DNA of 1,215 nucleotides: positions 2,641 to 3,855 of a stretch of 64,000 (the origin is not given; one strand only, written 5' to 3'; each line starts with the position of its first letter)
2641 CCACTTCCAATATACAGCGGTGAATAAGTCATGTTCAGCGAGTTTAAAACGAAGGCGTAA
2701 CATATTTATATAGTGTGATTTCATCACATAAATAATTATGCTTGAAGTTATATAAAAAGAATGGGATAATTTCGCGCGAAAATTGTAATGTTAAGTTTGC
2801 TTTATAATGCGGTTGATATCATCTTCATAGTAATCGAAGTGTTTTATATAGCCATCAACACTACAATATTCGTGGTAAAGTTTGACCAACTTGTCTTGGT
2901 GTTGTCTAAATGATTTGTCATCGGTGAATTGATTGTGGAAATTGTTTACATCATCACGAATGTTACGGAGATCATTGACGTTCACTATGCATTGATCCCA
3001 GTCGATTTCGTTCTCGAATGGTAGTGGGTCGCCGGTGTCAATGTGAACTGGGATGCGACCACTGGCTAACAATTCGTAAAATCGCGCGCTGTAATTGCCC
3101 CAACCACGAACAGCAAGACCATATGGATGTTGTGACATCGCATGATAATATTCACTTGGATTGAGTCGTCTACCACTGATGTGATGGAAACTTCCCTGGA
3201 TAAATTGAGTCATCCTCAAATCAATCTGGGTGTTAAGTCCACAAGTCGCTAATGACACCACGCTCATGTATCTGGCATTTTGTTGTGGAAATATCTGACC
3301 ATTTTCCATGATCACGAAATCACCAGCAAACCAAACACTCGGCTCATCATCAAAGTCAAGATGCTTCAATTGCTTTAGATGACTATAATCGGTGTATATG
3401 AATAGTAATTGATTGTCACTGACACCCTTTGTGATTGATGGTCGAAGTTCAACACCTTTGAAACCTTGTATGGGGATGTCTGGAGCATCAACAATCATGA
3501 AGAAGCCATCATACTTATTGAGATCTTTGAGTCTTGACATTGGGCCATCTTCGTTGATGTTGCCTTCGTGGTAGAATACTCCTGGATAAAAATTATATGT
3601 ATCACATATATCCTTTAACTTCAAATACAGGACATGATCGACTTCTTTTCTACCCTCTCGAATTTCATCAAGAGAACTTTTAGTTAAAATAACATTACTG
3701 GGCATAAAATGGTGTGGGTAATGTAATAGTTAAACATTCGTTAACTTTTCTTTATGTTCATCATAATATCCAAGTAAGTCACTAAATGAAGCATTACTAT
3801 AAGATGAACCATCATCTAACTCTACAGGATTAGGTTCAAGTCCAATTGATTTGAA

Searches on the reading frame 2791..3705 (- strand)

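Call 6: search_protein_families(library=pfam, proteins=[window:2791-3705:-], max_evalue=0.01)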
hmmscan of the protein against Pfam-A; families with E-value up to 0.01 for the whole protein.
window:2791-3705:- (304 aa): 1 family
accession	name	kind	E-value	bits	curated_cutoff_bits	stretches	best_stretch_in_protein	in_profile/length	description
PF03016.20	Exostosin_GT47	-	6.9e-07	29.3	33.4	1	178-243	210-278/293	Exostosin GT47 domain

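Call 7: search_protein_families(library=phrogs, proteins=[window:2791-3705:-], max_evalue=0.001)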
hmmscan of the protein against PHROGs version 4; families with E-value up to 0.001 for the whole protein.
window:2791-3705:- (304 aa): 0 families
